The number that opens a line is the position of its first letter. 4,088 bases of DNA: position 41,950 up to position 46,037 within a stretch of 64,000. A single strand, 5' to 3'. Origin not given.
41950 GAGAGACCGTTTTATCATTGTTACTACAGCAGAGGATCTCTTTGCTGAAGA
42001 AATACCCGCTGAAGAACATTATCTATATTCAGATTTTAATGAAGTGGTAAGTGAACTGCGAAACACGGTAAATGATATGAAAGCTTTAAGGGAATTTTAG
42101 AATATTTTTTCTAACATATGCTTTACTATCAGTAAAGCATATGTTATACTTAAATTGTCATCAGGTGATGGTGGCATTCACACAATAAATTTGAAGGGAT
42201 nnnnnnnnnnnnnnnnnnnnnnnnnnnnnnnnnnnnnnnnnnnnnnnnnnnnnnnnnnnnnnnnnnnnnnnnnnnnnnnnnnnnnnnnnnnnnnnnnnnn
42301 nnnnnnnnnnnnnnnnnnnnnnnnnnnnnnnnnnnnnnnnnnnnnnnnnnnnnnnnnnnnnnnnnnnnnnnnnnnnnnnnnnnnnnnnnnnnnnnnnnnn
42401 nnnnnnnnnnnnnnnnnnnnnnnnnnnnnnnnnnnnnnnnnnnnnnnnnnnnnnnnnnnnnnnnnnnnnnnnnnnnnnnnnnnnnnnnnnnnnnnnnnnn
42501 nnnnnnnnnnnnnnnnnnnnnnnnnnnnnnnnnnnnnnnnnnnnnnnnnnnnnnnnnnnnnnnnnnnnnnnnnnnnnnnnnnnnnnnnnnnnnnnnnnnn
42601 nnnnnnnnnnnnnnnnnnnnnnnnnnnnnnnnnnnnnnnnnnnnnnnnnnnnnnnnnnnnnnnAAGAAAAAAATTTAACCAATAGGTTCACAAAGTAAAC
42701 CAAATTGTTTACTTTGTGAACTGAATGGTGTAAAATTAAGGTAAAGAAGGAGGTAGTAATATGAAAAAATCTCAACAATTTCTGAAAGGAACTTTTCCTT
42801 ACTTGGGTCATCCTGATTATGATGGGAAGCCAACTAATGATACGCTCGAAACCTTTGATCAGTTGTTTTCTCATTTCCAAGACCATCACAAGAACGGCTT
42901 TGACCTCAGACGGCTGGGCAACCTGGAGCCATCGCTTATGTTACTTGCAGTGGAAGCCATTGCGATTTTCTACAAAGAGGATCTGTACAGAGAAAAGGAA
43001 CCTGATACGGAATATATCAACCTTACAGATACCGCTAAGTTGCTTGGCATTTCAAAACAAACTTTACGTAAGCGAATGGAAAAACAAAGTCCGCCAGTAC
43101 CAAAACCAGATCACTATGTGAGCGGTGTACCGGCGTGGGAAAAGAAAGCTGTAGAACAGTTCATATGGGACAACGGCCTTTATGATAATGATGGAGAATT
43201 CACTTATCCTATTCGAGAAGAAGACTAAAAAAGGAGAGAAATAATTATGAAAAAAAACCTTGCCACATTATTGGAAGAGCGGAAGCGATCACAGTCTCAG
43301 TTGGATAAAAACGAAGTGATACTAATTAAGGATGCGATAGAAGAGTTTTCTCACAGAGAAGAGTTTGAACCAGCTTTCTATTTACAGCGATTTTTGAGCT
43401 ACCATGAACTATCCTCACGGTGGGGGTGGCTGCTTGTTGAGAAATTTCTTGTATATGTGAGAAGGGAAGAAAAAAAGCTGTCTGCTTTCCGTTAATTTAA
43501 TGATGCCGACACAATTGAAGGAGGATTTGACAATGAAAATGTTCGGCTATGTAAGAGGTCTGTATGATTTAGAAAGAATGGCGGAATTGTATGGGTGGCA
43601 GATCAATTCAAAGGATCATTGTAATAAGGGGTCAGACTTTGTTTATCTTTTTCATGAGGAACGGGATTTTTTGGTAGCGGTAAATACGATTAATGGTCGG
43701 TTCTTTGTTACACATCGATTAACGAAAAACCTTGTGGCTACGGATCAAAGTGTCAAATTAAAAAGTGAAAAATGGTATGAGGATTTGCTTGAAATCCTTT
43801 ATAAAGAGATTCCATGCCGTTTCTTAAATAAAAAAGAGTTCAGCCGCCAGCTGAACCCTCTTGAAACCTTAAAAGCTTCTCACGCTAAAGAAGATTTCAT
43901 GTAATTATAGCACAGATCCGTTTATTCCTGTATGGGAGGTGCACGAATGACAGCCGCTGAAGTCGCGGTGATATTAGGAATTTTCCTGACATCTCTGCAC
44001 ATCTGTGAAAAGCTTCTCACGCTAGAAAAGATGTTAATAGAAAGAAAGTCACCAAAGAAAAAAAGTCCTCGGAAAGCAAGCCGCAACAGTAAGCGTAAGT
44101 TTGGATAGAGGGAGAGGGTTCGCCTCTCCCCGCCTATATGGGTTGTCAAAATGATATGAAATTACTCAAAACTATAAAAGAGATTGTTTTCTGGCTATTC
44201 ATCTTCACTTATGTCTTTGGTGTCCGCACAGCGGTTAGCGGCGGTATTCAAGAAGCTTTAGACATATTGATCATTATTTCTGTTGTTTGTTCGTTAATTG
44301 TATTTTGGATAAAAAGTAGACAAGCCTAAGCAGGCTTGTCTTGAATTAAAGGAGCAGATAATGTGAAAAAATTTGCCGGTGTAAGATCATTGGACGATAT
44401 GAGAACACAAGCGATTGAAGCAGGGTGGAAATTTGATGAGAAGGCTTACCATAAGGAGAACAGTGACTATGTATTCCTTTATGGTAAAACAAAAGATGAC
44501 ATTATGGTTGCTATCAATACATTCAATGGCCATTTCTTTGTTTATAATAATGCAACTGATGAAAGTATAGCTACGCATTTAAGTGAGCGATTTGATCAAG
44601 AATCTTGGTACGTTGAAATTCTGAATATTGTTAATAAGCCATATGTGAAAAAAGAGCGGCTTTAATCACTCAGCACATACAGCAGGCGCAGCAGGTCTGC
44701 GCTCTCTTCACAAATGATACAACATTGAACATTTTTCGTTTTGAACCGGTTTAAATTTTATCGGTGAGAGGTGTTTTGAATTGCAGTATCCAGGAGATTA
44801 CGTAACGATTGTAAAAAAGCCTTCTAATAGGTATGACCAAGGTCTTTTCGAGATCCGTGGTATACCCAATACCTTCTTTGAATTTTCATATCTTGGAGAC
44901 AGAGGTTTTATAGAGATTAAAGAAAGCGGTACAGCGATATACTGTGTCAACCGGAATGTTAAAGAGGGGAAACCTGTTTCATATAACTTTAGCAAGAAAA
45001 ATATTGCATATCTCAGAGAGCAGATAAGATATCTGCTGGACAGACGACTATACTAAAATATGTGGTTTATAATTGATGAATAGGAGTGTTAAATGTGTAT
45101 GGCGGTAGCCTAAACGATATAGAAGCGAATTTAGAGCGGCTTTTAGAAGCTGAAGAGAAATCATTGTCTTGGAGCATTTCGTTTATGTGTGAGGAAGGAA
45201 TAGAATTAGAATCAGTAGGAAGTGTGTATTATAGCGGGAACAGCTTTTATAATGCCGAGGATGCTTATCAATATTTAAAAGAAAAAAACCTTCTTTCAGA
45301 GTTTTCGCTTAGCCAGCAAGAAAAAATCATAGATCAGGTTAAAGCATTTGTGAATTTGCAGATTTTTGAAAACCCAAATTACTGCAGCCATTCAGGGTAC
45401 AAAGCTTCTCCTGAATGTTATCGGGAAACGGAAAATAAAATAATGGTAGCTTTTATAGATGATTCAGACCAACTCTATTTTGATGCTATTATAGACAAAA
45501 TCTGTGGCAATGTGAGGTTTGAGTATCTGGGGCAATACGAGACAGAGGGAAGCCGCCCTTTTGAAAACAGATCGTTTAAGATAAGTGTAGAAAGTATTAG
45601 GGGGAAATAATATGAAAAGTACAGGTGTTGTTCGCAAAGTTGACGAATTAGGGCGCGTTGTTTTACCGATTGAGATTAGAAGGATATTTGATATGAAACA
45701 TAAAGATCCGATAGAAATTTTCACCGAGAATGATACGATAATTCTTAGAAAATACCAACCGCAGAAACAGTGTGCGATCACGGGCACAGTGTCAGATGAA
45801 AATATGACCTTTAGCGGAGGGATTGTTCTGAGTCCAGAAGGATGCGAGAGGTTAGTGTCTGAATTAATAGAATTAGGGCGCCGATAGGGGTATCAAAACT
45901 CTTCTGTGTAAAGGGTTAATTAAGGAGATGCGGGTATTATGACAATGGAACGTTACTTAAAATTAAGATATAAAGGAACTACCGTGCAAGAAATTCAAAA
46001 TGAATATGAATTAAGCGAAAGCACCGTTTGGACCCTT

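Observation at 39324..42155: Six transcription units share one palindromic operator/promoter and a conserved 5' leader: a plasmid regulon of unknown small proteins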

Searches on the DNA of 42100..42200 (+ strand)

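Call 17: search_dna_similar(query=window:42100-42200:+, collection=plasmids, mode=distant, max_rows=60, max_evalue=0.001)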
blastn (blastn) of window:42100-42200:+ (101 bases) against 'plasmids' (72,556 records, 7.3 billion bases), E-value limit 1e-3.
Records with a match: 3; places in all: 25; records where one place covers at least 80% of the query: 3.
Best place of each record, by identity: >=99% 1; 90-95% 1; 80-90% 1.
By first word of the organism name: Bacillus 3.
By predicted mobility (MOB-suite, as given by PLSDB): non-mobilizable 3.
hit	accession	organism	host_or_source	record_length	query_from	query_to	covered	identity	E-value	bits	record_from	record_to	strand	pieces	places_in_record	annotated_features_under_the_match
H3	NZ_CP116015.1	Bacillus velezensis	cell culture,Ganjang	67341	1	101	100%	99.0%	1e-42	178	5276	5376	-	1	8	hypothetical protein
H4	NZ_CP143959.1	Bacillus amyloliquefaciens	-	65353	2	96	94%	93.8%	3e-32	143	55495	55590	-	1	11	none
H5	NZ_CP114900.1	Bacillus subtilis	yak,whole organism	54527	5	100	95%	87.6%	1e-24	118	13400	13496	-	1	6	hypothetical protein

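Call 19: get_annotated_region(hit=H5, flank=14000)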
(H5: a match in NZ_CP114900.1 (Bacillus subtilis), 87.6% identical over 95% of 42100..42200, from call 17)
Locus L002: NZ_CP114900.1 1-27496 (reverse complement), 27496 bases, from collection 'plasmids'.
description: Bacillus subtilis strain 1 plasmid unnamed1, complete sequence
organism: Bacillus subtilis (NCBI taxid 1423)
taxonomy: Bacteria; Bacillota; Bacilli; Bacillales; Bacillaceae; Bacillus; Bacillus subtilis
host: -; source: yak,whole organism; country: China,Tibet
typing (MOB-suite, as given by PLSDB): non-mobilizable
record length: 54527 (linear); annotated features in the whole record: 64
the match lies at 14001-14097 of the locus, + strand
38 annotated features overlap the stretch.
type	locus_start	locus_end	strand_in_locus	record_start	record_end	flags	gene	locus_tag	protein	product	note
CDS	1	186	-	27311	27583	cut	-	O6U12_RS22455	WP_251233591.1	hypothetical protein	-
CDS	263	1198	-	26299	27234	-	-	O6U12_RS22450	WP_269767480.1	tyrosine-type recombinase/integrase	GO:0015074 - DNA integration [Evidence IEA]; GO:0006310 - DNA recombination [Evidence IEA]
CDS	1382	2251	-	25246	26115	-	-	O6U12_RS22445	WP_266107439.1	hypothetical protein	-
CDS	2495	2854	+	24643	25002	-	-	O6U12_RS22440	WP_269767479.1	hypothetical protein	-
CDS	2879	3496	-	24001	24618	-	-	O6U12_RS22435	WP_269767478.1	hypothetical protein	-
CDS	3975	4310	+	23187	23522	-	-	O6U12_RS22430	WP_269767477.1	YolD-like family protein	-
CDS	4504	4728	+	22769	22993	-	-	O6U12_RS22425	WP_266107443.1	hypothetical protein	-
CDS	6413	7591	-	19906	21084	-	-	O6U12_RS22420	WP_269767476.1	hypothetical protein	-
CDS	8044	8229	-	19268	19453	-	-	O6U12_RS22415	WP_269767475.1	hypothetical protein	-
CDS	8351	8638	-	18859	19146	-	-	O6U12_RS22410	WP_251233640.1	AbrB/MazE/SpoVT family DNA-binding domain-containing protein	-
CDS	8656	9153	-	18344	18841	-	-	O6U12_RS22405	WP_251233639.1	hypothetical protein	-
CDS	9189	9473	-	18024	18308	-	-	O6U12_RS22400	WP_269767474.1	hypothetical protein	-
CDS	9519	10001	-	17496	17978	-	-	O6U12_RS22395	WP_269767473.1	metal-dependent hydrolase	-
CDS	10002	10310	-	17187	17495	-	-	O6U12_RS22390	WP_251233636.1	hypothetical protein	-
CDS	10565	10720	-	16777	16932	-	-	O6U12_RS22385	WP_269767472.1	hypothetical protein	-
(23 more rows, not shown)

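Call 20: get_annotated_region(hit=H4, flank=10000)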
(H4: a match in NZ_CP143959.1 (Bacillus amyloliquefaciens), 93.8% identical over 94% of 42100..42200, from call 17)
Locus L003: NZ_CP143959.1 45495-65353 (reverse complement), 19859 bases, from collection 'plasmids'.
description: Bacillus amyloliquefaciens strain Fad 108 plasmid unnamed3, complete sequence
organism: Bacillus amyloliquefaciens (NCBI taxid 1390)
taxonomy: Bacteria; Bacillota; Bacilli; Bacillales; Bacillaceae; Bacillus; Bacillus amyloliquefaciens
host: -; source: -; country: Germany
typing (MOB-suite, as given by PLSDB): non-mobilizable
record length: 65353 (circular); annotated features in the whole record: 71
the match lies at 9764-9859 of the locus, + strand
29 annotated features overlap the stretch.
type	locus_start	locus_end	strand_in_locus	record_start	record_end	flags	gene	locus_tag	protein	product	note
CDS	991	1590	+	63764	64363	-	-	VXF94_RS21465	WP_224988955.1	hypothetical protein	-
CDS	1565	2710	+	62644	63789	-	-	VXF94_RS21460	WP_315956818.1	bifunctional lytic transglycosylase/C40 family peptidase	GO:0006508 - proteolysis [Evidence IEA]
CDS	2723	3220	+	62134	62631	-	-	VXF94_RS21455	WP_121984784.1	hypothetical protein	-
CDS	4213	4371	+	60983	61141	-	-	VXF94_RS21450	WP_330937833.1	hypothetical protein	-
CDS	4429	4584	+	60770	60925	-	-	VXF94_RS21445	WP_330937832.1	hypothetical protein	-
CDS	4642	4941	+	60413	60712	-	-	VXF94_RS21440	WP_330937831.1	hypothetical protein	-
CDS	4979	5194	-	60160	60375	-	-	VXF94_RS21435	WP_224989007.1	hypothetical protein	-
CDS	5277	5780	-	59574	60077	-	-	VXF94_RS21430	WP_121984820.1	NucA/NucB deoxyribonuclease domain-containing protein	-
CDS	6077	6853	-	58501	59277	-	-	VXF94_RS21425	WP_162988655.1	helix-turn-helix domain-containing protein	-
CDS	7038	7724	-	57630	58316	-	-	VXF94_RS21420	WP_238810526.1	hypothetical protein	-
CDS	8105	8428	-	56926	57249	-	-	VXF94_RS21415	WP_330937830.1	DUF3846 domain-containing protein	-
CDS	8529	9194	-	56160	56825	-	-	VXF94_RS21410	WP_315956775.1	hypothetical protein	-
CDS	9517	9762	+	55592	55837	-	-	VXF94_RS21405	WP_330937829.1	hypothetical protein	-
CDS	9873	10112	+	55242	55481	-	-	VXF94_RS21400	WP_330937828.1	hypothetical protein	-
CDS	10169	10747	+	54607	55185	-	-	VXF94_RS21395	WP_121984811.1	hypothetical protein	-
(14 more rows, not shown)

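Call 59: search_dna_similar(query=window:42100-42200:+, collection=phages, mode=distant, max_evalue=0.01)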
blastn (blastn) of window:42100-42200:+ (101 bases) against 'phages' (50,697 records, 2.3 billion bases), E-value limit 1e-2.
No match.

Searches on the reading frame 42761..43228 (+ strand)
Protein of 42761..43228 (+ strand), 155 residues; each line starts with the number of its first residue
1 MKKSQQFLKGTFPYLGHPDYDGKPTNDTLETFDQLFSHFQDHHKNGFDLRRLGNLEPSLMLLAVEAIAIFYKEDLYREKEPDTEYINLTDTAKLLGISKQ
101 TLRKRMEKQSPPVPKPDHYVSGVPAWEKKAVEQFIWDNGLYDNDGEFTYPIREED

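Call 23: search_protein_families(library=pfam, max_evalue=0.01, proteins=[window:42761-43228:+])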
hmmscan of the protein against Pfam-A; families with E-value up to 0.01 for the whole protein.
window:42761-43228:+ (155 aa): 2 families
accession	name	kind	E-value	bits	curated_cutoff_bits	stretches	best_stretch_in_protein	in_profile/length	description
PF02954.25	HTH_8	-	0.00014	22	22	1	87-108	20-41/42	Bacterial regulatory protein, Fis family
PF13556.12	HTH_30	-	0.0039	17.4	27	1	87-108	14-35/59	PucR C-terminal helix-turn-helix domain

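Call 53: search_protein_families(library=phrogs, max_evalue=0.001, proteins=[window:42761-43228:+])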
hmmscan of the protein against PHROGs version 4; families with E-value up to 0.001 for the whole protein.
window:42761-43228:+ (155 aa): 3 families
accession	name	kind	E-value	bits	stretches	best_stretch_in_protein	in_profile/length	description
phrog_668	-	DNA, RNA and nucleotide metabolism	1.7e-06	28.9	1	77-138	55-113/181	HTH DNA binding protein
phrog_597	-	DNA, RNA and nucleotide metabolism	9.4e-06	26.7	1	78-135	105-161/200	DNA binding protein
phrog_66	-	integration and excision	6.6e-05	23.7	1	78-135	86-140/412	excisionase and transcriptional regulator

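Call 60: search_protein_families(library=padloc, max_evalue=0.001, proteins=[window:42761-43228:+])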
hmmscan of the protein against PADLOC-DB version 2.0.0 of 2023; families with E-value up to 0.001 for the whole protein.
window:42761-43228:+ (155 aa): 2 families
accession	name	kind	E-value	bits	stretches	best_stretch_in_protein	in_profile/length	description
PDLC04388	PDC-M06B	-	2.3e-07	28.9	1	78-141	76-136/174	-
PDLC04133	mad1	-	0.00022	19.5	1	82-115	2-35/60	mads_1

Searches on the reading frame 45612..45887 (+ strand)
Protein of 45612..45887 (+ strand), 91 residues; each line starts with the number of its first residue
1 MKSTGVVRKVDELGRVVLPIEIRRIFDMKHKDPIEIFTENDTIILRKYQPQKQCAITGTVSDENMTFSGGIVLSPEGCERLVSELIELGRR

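Call 23: search_protein_families(library=pfam, max_evalue=0.01, proteins=[window:45612-45887:+])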
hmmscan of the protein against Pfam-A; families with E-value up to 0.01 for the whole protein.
window:45612-45887:+ (91 aa): 2 families
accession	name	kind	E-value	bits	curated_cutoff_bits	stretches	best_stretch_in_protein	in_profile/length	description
PF04014.23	MazE_antitoxin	-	2.2e-09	37.6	24.7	1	7-50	1-45/48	Antidote-toxin recognition MazE, bacterial antitoxin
PF18277.6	AbrB_C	-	2.3e-09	37.2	22.8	1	54-85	2-34/37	AbrB C-terminal domain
